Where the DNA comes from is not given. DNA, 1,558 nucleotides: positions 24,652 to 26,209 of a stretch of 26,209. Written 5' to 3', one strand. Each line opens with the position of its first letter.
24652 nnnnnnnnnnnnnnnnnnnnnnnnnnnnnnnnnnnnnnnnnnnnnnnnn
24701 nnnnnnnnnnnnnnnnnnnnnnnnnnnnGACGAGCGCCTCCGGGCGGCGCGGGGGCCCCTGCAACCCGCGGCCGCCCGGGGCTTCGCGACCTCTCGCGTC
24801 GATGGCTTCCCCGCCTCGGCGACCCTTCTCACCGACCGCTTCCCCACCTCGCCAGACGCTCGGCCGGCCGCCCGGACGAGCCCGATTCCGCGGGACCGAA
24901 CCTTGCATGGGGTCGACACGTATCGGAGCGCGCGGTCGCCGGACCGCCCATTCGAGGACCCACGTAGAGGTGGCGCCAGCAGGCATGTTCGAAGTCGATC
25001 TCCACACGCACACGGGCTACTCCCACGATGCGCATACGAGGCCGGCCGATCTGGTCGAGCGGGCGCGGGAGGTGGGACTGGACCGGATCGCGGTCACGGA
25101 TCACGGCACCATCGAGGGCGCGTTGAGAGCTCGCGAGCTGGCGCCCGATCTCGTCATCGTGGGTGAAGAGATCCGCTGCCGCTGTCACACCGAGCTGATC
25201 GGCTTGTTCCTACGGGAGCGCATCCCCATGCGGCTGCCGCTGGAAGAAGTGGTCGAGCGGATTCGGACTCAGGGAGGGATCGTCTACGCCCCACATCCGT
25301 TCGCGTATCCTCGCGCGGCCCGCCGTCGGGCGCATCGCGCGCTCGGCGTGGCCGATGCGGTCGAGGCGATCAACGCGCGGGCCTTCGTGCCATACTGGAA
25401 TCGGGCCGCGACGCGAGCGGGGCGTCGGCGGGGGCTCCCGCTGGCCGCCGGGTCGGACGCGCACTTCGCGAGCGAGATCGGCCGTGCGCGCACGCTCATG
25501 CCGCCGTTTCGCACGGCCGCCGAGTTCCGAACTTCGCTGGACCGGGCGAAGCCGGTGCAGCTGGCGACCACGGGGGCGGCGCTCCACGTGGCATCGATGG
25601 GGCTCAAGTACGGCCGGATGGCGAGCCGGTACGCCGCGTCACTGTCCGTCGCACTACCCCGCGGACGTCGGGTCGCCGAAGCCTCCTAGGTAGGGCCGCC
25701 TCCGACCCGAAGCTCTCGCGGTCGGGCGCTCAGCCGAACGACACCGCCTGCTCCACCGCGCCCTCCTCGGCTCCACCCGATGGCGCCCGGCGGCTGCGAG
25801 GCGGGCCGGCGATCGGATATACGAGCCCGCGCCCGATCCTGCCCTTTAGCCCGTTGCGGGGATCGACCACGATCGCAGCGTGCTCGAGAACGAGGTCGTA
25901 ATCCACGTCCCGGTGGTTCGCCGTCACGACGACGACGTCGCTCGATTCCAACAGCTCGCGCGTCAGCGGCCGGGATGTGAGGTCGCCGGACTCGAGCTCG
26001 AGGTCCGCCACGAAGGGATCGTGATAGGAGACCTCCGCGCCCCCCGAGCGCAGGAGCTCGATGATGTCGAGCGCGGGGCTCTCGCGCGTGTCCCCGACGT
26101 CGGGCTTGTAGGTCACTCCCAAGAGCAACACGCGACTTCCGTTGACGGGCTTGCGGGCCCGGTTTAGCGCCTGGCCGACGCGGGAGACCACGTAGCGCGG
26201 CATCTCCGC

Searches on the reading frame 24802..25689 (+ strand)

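Call 35: search_protein_families(library=pfam, proteins=[window:24802-25689:+], max_evalue=1)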
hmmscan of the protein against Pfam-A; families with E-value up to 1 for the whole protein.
window:24802-25689:+ (295 aa): 2 families
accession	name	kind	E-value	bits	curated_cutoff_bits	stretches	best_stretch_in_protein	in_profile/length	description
PF13263.12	PHP_C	-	5.6e-12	45.5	21.3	1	197-248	1-53/56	PHP-associated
PF02811.25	PHP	-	5.6e-11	43.5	26.4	1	66-114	1-50/164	PHP domain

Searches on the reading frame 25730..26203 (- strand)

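Call 35: search_protein_families(library=pfam, proteins=[window:25730-26203:-], max_evalue=1)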
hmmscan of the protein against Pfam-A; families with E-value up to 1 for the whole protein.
window:25730-26203:- (157 aa): 2 families
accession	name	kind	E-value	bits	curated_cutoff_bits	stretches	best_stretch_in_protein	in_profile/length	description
PF03720.21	UDPG_MGDP_dh_C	-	1.1e-20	74.3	30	1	26-119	1-101/103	UDP-glucose/GDP-mannose dehydrogenase family, UDP binding domain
PF02826.25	2-Hacid_dh_C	-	0.069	13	25.1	1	47-104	51-108/178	D-isomer specific 2-hydroxyacid dehydrogenase, NAD binding domain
